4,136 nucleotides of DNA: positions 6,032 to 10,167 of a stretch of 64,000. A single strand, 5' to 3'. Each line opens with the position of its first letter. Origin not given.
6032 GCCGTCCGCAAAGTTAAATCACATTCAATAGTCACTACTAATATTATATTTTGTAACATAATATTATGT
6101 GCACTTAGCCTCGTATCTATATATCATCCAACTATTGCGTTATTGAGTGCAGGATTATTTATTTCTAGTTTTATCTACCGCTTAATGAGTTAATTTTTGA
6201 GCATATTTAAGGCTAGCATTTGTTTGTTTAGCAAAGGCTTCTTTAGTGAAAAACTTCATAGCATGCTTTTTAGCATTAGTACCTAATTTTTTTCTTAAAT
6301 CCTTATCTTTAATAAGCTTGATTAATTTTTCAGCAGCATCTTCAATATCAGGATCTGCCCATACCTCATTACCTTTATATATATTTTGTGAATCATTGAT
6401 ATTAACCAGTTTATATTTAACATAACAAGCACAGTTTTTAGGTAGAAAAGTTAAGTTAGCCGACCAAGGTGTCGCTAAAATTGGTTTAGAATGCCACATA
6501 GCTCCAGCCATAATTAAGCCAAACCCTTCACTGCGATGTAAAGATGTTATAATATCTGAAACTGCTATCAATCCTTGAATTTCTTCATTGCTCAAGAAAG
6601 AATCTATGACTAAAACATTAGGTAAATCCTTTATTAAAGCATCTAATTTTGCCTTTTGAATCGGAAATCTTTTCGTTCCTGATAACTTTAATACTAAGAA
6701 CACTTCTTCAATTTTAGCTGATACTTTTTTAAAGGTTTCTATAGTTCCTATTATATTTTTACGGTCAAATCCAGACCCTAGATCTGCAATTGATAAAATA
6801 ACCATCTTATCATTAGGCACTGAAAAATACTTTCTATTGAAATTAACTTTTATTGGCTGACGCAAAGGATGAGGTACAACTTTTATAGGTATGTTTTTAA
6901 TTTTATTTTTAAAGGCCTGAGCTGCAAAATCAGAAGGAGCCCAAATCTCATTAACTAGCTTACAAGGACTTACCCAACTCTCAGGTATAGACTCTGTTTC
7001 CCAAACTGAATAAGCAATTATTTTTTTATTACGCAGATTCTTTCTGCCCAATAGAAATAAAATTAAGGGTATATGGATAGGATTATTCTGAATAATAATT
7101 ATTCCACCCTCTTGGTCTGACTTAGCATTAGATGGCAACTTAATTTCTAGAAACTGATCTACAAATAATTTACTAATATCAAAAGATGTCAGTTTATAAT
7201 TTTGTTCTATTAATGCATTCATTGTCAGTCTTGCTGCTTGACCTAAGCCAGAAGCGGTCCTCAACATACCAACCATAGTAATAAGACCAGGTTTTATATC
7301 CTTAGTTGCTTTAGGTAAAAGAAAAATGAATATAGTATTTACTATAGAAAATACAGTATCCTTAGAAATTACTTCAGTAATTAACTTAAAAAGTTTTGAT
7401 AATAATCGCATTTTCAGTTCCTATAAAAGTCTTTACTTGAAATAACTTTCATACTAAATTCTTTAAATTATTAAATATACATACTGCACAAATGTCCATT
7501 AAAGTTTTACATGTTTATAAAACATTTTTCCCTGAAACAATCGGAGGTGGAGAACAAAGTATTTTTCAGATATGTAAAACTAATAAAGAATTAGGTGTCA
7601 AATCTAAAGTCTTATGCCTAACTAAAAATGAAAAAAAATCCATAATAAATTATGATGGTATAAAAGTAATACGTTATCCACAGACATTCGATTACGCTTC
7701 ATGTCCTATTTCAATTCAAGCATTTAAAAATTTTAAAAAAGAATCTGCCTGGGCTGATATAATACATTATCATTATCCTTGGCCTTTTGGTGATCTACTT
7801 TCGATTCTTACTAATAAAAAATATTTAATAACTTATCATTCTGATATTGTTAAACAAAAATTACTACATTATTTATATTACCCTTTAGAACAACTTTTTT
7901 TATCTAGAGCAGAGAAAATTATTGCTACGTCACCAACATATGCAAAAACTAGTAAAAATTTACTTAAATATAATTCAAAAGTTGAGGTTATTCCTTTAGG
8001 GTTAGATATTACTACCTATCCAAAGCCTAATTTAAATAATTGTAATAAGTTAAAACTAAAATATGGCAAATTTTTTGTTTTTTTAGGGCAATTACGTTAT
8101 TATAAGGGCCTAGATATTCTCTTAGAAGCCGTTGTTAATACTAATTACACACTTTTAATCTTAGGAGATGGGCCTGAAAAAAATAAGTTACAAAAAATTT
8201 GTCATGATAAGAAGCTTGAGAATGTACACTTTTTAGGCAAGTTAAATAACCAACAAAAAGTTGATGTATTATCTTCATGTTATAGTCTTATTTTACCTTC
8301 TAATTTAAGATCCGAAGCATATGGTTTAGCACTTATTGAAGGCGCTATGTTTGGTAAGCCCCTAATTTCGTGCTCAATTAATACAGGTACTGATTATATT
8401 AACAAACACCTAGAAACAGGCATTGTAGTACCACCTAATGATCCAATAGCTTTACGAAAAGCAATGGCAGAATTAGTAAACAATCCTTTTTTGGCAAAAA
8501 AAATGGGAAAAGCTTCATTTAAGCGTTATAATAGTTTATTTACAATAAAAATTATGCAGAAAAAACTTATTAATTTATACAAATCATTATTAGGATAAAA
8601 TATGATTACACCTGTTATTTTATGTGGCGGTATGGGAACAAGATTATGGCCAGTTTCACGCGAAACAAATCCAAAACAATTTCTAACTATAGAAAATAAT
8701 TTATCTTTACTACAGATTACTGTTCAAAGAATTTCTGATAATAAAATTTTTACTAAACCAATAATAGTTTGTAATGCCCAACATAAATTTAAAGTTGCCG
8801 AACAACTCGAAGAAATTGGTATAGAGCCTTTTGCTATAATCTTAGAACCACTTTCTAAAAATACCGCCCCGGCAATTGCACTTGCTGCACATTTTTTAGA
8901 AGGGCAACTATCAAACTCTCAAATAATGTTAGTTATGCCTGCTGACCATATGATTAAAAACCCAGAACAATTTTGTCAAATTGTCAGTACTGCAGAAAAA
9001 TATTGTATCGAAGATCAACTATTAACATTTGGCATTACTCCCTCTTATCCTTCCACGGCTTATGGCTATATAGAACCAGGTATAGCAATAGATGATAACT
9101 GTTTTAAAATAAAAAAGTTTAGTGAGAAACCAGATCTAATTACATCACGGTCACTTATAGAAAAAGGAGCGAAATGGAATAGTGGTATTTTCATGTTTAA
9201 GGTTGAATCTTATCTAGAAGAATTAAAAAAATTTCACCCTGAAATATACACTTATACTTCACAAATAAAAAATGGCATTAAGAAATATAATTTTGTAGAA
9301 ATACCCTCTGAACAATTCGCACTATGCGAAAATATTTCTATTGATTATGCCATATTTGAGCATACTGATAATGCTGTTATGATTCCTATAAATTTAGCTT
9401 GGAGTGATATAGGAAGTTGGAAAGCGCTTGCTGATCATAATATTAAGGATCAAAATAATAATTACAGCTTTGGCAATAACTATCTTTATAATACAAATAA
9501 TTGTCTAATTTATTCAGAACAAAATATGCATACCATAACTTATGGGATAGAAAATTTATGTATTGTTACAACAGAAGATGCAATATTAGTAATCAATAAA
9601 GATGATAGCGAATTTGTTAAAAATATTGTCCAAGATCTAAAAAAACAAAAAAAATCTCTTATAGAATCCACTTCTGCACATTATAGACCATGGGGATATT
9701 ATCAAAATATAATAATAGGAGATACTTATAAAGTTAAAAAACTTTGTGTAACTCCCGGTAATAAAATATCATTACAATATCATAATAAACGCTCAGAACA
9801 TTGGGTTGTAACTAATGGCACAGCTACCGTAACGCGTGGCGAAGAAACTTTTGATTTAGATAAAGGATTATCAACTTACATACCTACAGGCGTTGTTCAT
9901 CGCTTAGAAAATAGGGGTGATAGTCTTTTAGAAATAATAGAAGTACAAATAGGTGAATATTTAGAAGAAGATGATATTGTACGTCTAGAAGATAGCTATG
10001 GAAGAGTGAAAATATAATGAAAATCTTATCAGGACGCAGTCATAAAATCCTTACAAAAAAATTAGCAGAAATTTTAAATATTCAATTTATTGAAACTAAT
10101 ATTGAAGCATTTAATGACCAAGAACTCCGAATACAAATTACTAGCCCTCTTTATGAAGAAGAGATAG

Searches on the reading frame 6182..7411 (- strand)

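Call 50: search_protein_families(library=pfam, proteins=[window:6182-7411:-], max_evalue=0.00001)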
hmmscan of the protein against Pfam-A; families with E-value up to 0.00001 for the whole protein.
window:6182-7411:- (409 aa): 1 family
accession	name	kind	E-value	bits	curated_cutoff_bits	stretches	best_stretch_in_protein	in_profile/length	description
PF00534.26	Glycos_transf_1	-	6.9e-10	39.2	26.4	0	198-315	11-123/172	Glycosyl transferases group 1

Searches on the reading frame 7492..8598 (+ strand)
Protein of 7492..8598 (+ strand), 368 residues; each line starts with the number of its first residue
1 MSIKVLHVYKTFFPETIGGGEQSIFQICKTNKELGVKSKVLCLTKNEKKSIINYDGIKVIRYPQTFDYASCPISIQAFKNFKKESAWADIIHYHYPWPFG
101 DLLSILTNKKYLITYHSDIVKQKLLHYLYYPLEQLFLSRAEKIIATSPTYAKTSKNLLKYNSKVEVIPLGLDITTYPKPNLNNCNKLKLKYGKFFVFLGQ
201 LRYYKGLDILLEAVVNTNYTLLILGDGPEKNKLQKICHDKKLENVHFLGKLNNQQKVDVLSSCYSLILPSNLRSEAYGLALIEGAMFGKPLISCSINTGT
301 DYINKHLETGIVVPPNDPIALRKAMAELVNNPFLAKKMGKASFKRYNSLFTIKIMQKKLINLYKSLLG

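Call 50: search_protein_families(library=pfam, proteins=[window:7492-8598:+], max_evalue=0.00001)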
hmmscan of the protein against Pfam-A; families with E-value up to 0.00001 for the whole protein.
window:7492-8598:+ (368 aa): 5 families
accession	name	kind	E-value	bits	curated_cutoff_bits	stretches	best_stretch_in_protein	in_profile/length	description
PF00534.26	Glycos_transf_1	-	2.3e-30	105.8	26.4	1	192-344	15-171/172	Glycosyl transferases group 1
PF13692.12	Glyco_trans_1_4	-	6.9e-22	78.7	27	1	194-331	3-142/142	Glycosyl transferases group 1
PF13439.12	Glyco_transf_4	-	1.8e-18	67.6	28.5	1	17-173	1-168/170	Glycosyltransferase Family 4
PF13579.12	Glyco_trans_4_4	-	8.8e-08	33.1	29.7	1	18-170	1-158/158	Glycosyl transferase 4-like domain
PF13477.12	Glyco_trans_4_2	-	2.1e-07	31.6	23.4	1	35-147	24-139/139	Glycosyl transferase 4-like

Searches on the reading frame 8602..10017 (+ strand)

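Call 50: search_protein_families(library=pfam, proteins=[window:8602-10017:+], max_evalue=0.00001)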
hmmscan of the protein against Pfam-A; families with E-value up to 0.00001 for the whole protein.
window:8602-10017:+ (471 aa): 4 families
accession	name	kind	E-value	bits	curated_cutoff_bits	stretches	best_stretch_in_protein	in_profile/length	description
PF00483.29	NTP_transferase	-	5.7e-52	177.2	21.2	1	4-284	2-243/245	Nucleotidyl transferase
PF01050.24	MannoseP_isomer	-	4.2e-42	143.4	23.6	1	354-464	6-116/116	Mannose-6-phosphate isomerase C-terminal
PF07883.17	Cupin_2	-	1.2e-10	41.4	27.2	1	382-448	4-69/70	Cupin domain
PF22640.1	ManC_GMP_beta-helix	-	2.5e-08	34.1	27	1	297-346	7-55/55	MannoseP isomerase/GMP-like beta-helix domain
